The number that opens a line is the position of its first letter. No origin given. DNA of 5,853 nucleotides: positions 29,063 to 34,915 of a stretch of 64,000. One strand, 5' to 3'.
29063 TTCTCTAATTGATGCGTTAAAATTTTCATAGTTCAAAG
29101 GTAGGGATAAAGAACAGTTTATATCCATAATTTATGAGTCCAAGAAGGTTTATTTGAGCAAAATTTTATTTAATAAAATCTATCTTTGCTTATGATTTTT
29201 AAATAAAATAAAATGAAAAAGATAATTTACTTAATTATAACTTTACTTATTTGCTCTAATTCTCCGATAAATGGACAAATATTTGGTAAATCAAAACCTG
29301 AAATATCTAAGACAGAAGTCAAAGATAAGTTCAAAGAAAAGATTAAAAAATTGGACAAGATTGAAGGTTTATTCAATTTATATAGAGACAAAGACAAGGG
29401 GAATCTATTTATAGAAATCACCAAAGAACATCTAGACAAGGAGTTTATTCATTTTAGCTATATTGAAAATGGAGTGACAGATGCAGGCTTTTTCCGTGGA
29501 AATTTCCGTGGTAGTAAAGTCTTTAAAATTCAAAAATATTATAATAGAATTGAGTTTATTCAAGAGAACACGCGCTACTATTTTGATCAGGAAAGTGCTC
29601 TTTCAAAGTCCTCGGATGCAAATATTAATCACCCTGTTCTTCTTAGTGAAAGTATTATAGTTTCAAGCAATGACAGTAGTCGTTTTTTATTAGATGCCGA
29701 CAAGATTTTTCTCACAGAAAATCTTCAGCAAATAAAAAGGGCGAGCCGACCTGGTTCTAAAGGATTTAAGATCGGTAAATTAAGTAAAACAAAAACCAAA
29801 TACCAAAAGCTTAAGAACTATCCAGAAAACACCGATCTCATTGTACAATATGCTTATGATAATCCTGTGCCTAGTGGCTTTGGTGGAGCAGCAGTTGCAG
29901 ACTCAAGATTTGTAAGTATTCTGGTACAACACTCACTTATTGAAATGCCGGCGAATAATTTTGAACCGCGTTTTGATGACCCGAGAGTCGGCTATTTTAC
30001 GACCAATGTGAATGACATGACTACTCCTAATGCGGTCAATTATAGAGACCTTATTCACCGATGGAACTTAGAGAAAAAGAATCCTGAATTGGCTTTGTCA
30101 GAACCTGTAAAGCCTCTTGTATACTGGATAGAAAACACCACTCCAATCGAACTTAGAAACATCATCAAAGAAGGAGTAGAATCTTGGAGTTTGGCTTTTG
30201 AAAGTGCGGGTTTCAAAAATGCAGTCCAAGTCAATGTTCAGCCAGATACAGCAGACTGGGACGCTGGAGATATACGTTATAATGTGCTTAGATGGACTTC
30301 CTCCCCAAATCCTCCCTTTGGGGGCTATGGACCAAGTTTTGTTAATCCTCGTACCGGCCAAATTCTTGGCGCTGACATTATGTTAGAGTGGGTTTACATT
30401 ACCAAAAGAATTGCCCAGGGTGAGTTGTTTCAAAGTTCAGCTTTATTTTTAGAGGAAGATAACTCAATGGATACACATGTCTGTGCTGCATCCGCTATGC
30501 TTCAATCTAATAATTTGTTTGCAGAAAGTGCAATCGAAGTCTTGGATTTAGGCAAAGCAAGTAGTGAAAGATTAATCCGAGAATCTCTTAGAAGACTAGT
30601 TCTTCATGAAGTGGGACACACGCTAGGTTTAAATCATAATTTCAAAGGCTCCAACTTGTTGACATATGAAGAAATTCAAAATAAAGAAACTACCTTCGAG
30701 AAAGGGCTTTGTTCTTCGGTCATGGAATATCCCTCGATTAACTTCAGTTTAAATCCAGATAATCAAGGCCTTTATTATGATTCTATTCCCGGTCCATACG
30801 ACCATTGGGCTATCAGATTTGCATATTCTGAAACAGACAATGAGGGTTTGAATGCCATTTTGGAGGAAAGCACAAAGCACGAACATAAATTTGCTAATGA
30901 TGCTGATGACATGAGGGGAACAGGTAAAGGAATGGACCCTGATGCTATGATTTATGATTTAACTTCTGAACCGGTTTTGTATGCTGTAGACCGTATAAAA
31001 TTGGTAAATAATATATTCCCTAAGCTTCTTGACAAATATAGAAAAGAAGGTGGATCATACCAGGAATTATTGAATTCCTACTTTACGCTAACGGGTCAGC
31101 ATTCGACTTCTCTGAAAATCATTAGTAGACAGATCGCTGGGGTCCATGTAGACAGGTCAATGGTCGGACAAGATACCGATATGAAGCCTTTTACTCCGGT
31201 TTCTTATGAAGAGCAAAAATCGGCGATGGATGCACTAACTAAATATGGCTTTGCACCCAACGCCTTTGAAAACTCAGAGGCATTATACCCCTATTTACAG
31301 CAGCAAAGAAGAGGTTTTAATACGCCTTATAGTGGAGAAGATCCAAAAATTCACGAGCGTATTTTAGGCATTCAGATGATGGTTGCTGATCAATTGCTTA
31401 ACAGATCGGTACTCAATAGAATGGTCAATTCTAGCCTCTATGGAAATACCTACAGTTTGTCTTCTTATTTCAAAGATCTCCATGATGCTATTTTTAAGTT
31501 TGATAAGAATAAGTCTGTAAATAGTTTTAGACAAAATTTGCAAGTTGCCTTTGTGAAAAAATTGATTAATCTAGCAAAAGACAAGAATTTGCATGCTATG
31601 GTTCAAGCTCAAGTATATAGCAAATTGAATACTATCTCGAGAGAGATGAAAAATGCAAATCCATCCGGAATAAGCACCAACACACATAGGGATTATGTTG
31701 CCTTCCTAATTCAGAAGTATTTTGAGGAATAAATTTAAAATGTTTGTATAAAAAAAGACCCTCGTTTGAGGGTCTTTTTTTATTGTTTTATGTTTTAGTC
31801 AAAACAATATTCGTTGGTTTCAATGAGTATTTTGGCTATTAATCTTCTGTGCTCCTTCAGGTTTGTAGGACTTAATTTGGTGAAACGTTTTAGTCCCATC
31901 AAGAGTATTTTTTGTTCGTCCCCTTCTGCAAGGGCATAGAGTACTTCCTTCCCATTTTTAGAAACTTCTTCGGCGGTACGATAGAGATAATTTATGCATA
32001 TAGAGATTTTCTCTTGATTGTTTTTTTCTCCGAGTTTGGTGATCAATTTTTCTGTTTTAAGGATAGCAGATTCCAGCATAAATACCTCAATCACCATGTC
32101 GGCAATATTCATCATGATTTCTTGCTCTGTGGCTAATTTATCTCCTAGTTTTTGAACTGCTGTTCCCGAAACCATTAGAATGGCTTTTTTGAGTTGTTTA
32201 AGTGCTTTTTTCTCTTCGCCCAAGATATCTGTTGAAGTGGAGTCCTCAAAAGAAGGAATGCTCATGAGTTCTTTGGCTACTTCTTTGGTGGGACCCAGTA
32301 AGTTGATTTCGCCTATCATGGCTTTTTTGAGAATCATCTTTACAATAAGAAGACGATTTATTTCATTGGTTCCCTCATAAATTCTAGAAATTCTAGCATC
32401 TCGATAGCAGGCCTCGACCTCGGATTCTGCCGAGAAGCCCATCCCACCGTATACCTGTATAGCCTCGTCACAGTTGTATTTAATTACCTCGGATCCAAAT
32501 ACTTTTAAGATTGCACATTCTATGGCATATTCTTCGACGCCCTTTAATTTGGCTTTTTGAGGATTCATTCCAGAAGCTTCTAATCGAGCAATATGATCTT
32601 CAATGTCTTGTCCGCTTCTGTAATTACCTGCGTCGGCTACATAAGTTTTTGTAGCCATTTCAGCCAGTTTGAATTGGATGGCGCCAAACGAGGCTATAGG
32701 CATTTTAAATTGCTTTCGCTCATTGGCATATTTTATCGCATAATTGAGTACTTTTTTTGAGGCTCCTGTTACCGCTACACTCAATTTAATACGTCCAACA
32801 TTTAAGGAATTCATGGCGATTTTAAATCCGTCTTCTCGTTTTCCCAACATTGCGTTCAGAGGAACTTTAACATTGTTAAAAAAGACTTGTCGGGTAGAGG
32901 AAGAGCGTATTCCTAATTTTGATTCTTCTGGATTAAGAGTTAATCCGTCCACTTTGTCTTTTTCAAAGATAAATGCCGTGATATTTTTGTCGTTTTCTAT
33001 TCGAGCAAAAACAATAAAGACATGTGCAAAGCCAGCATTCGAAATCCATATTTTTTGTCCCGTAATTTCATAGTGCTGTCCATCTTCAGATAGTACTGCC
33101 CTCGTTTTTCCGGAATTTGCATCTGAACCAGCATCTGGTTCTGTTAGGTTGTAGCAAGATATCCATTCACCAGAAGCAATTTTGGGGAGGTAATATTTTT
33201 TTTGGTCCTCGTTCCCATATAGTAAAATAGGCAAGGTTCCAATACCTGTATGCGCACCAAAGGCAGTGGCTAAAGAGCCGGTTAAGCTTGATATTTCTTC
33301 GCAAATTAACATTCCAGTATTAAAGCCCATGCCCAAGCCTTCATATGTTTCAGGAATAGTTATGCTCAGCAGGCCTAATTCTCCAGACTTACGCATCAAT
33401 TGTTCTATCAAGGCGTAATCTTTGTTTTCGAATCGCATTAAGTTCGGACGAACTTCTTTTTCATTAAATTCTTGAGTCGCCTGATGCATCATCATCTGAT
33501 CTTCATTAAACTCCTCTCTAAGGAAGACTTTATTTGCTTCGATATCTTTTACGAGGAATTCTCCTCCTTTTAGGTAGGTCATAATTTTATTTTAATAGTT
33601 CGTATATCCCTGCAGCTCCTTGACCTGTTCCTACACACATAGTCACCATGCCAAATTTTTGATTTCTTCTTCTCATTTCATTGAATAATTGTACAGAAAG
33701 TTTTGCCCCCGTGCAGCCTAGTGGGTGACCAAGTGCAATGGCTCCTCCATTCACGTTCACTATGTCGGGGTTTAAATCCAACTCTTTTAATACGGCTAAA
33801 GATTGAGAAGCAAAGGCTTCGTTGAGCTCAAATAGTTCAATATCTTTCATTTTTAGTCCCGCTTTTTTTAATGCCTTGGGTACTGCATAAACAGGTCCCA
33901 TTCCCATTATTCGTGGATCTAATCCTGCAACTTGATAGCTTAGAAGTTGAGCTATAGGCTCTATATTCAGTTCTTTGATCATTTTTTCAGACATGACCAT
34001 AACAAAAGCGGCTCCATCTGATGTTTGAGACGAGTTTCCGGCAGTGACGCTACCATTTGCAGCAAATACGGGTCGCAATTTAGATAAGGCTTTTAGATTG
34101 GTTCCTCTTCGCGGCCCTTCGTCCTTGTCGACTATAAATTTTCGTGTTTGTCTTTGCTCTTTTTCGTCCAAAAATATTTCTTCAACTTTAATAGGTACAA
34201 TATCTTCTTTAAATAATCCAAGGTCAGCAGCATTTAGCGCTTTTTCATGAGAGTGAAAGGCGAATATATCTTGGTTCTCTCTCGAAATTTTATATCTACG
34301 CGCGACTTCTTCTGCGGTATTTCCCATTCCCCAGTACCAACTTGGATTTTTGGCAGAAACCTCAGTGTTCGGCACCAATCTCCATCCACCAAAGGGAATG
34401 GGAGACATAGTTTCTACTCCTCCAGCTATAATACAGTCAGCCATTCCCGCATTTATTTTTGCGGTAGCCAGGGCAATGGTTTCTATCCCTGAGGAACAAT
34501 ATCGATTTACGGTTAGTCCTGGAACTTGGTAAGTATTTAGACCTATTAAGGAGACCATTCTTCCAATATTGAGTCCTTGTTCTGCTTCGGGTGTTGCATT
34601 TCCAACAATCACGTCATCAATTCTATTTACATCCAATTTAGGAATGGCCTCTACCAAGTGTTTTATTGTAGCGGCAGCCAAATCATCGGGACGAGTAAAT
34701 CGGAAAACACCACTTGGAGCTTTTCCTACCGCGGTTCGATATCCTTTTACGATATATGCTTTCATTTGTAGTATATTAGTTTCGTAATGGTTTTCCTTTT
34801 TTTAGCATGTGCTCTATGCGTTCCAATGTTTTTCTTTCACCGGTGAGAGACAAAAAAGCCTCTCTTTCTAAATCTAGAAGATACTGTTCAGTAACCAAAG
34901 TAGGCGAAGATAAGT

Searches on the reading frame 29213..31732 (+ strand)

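Call 7: search_protein_families(library=pfam, proteins=[window:29213-31732:+], max_evalue=0.0001)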
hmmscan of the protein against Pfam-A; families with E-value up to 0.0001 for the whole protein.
window:29213-31732:+ (839 aa): 3 families
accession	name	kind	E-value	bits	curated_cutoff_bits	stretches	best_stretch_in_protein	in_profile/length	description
PF16313.11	DUF4953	-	5.5e-68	229.9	24.2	1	451-763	5-312/316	Met-zincin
PF17148.9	DUF5117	-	2.6e-25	89.8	27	1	103-289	8-189/189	Domain of unknown function (DUF5117)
PF17162.9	DUF5118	-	3e-05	24.1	27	1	37-81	1-44/50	Domain of unknown function (DUF5118)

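Call 8: search_protein_families(library=ncbifam, proteins=[window:29213-31732:+], max_evalue=0.00001)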
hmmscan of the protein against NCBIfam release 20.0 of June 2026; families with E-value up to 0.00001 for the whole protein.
window:29213-31732:+ (839 aa): 0 families

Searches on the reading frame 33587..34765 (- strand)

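Call 7: search_protein_families(library=pfam, proteins=[window:33587-34765:-], max_evalue=0.0001)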
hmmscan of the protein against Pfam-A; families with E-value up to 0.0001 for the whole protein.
window:33587-34765:- (392 aa): 4 families
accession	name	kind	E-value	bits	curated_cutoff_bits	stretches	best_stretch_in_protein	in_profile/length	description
PF00108.29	Thiolase_N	-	6.3e-61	206.5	26.4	1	4-261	2-260/260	Thiolase, N-terminal domain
PF02803.24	Thiolase_C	-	6.6e-49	165.1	27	1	269-388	2-121/123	Thiolase, C-terminal domain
PF00109.32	ketoacyl-synt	-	3e-05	24.2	20.8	1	83-125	167-210/252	Beta-ketoacyl synthase, N-terminal domain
PF22691.2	Thiolase_C_1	-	4.4e-05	23.7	28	0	293-331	22-60/144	Thiolase C-terminal domain-like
